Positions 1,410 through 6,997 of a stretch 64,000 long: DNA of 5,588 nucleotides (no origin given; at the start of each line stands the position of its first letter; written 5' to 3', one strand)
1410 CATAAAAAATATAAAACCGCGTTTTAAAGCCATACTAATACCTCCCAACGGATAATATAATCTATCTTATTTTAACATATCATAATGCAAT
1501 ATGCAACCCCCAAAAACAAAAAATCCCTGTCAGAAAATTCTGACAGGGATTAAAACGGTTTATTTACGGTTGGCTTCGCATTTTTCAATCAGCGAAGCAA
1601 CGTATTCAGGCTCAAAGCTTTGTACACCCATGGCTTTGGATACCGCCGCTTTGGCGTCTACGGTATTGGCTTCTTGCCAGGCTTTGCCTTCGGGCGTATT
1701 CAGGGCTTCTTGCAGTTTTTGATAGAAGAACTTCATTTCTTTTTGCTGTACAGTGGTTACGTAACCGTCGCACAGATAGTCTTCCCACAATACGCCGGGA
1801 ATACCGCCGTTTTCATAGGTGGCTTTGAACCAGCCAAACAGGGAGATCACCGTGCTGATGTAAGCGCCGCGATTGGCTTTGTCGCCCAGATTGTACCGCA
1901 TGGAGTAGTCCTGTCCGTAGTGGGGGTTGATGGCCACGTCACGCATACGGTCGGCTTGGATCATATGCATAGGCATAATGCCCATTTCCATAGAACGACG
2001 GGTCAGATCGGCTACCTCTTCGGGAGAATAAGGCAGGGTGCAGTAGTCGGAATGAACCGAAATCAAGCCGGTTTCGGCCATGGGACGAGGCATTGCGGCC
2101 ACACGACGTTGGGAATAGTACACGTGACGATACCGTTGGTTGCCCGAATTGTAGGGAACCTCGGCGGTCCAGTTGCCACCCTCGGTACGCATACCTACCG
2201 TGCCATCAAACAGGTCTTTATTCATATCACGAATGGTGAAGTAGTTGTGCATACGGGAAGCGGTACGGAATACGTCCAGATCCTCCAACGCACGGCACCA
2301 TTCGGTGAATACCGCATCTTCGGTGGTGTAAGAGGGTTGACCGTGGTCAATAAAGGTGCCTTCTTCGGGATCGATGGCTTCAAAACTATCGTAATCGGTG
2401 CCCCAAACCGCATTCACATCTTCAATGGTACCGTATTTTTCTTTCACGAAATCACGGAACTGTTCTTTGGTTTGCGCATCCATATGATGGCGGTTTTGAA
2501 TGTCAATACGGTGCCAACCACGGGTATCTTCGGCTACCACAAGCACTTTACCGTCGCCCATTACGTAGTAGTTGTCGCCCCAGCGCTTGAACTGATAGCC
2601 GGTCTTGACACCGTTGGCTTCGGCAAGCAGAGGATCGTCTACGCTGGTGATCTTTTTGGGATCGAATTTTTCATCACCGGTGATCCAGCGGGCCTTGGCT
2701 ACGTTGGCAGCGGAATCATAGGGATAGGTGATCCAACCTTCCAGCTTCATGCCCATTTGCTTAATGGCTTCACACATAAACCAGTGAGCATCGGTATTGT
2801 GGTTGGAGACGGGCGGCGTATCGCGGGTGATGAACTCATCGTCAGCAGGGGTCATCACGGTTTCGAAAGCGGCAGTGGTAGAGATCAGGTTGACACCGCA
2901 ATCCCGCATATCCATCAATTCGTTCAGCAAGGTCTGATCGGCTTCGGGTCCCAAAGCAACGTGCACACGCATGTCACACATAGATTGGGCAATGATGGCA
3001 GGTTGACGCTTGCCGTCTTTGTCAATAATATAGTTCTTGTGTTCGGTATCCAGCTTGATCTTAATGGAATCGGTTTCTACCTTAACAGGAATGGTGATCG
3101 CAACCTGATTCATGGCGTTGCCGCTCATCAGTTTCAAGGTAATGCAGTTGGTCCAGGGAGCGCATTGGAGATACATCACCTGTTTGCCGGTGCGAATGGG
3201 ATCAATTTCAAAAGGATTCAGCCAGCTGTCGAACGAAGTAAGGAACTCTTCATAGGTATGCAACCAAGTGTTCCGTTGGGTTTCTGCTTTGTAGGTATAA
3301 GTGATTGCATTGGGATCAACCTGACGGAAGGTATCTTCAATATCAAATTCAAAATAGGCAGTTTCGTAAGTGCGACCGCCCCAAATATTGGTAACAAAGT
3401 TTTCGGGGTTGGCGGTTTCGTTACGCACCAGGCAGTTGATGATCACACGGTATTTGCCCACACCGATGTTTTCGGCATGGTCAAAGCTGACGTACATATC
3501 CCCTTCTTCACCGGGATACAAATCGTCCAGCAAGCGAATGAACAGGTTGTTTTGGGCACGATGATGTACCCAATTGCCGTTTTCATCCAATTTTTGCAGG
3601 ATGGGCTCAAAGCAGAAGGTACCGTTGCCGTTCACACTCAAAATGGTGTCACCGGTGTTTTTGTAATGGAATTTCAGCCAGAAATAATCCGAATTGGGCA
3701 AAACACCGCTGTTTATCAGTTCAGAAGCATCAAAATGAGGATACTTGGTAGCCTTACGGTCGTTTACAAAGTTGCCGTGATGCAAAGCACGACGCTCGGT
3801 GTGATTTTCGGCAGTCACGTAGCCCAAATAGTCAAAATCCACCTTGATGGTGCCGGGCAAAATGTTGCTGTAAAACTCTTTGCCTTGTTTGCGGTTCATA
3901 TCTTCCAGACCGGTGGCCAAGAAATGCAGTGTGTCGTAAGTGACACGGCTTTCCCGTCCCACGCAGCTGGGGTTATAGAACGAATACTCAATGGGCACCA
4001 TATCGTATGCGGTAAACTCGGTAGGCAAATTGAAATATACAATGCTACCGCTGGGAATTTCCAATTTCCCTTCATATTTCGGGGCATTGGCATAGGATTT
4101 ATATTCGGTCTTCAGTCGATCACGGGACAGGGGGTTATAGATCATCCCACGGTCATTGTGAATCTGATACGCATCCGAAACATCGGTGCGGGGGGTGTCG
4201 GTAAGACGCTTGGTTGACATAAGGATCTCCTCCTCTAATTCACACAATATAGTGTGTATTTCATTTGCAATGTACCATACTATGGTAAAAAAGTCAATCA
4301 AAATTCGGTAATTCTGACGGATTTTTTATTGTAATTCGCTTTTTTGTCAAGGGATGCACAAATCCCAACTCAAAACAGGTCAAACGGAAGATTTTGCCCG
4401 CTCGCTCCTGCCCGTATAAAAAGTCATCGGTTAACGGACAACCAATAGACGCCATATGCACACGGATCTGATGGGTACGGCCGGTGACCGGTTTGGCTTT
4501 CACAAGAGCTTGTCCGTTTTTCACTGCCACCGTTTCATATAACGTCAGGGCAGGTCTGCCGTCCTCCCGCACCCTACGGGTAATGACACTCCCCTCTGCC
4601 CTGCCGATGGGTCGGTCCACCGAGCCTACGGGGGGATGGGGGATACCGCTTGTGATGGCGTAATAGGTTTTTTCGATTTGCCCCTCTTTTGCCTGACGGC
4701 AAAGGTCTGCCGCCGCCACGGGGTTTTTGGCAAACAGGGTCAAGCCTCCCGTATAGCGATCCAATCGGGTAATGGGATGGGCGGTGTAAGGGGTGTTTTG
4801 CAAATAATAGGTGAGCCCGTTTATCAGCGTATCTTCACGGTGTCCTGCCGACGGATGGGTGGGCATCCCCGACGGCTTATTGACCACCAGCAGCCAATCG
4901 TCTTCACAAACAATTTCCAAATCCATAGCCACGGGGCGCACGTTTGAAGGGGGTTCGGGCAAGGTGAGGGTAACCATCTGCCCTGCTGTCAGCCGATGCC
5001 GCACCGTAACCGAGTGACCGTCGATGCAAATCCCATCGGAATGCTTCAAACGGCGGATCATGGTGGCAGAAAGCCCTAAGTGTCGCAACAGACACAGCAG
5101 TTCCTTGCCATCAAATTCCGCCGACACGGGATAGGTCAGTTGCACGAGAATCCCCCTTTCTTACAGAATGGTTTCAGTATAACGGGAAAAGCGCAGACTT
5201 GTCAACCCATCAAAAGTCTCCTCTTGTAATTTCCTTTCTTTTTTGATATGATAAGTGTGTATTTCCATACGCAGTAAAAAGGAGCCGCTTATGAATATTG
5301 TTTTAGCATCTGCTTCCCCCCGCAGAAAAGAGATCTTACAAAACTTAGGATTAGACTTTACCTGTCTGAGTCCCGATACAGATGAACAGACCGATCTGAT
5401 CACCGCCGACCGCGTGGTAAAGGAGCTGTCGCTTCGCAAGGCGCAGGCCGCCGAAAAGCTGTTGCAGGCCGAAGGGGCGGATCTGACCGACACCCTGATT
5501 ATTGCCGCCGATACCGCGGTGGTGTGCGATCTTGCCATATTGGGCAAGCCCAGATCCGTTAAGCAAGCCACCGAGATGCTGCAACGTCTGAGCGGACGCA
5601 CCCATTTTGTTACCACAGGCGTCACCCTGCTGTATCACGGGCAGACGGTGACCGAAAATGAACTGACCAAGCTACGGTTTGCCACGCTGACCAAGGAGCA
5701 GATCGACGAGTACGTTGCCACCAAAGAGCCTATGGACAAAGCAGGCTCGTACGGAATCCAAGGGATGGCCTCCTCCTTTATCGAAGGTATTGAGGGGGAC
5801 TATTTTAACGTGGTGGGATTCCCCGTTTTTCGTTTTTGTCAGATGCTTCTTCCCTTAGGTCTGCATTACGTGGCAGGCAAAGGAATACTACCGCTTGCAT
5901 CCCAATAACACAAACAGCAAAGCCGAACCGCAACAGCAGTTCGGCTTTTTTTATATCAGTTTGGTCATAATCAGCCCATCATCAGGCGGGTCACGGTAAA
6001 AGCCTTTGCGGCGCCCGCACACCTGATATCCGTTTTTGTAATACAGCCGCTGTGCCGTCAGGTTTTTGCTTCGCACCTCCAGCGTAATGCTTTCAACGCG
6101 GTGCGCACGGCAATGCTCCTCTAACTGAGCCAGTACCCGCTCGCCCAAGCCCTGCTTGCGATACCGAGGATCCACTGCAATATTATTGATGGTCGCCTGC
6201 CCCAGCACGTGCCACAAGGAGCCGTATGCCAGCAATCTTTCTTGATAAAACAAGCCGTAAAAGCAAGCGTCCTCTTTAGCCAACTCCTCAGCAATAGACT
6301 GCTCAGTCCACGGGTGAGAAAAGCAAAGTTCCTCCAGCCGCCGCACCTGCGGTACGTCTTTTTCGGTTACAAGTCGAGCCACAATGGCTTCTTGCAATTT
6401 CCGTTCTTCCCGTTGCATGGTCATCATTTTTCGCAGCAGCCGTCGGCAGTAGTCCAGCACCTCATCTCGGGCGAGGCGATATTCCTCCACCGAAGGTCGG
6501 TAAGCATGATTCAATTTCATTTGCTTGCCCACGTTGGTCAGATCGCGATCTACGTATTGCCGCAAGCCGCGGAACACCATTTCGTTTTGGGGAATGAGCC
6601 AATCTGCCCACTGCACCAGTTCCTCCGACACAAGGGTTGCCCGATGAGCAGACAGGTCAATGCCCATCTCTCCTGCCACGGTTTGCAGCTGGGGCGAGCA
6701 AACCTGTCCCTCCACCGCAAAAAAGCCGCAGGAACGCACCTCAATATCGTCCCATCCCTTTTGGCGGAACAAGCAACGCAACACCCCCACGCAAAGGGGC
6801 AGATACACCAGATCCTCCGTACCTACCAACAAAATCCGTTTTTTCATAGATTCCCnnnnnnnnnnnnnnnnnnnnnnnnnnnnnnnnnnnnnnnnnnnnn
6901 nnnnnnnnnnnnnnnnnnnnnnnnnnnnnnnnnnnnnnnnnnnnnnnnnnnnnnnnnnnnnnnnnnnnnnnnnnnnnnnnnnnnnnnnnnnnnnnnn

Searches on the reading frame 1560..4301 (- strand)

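Call 15: search_protein_families(library=pfam, proteins=[window:1560-4301:-], max_evalue=0.0001)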
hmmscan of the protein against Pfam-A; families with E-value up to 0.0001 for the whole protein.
window:1560-4301:- (913 aa): 1 family
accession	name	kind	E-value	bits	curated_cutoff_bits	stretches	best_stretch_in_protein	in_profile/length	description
PF01373.23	Glyco_hydro_14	-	4.2e-05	23.1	27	1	605-672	180-248/402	Glycosyl hydrolase family 14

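Call 43: search_protein_families(library=ncbifam, proteins=[window:1560-4301:-], max_evalue=0.01)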
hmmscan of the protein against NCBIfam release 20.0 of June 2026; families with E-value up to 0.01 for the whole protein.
window:1560-4301:- (913 aa): 0 families

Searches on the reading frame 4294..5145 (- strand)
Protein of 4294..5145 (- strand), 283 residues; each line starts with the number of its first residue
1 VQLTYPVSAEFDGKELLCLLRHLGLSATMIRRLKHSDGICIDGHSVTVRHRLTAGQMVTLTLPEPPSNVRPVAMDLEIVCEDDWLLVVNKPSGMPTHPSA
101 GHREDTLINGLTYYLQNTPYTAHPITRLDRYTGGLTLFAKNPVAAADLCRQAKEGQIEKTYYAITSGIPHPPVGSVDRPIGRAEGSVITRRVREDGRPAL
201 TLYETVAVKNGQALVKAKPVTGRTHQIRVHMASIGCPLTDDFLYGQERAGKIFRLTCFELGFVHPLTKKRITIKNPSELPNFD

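Call 15: search_protein_families(library=pfam, proteins=[window:4294-5145:-], max_evalue=0.0001)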
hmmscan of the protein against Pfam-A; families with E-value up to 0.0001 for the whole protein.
window:4294-5145:- (283 aa): 1 family
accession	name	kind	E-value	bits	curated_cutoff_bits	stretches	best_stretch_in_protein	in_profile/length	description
PF00849.27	PseudoU_synth_2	-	7.9e-31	107.8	26.8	1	85-233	2-152/152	RNA pseudouridylate synthase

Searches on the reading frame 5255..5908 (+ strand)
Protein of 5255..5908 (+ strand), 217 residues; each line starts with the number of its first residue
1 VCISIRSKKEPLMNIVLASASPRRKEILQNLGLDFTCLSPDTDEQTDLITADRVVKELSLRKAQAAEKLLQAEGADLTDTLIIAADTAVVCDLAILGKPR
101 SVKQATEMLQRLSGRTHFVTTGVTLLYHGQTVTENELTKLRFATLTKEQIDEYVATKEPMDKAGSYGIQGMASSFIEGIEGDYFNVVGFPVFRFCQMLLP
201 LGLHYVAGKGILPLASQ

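Call 15: search_protein_families(library=pfam, proteins=[window:5255-5908:+], max_evalue=0.0001)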
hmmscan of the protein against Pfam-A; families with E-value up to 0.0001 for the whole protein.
window:5255-5908:+ (217 aa): 1 family
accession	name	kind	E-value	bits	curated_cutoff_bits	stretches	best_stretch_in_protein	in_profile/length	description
PF02545.19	Maf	-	9.5e-60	201.9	27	1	14-198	1-184/187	Maf-like protein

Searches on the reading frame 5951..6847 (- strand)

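Call 15: search_protein_families(library=pfam, proteins=[window:5951-6847:-], max_evalue=0.0001)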
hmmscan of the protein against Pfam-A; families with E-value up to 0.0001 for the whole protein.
window:5951-6847:- (298 aa): 6 families
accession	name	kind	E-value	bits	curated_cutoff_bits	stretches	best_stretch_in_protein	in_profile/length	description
PF00583.31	Acetyltransf_1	-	7.6e-19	68.5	20.7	1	166-274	2-116/116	Acetyltransferase (GNAT) family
PF13673.13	Acetyltransf_10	-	9e-15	55.2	23.6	1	175-280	12-113/128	Acetyltransferase (GNAT) domain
PF13508.13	Acetyltransf_7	-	6.9e-12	46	27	1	194-275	3-83/84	Acetyltransferase (GNAT) domain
PF08445.16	FR47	-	2.6e-07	31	22.1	1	198-276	3-79/86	FR47-like protein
PF13527.13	Acetyltransf_9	-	4.1e-06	27.2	25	0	158-275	3-125/127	Acetyltransferase (GNAT) domain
PF01451.26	LMWPc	-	1.6e-05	25.5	23.2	0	18-137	14-143/144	Low molecular weight phosphotyrosine protein phosphatase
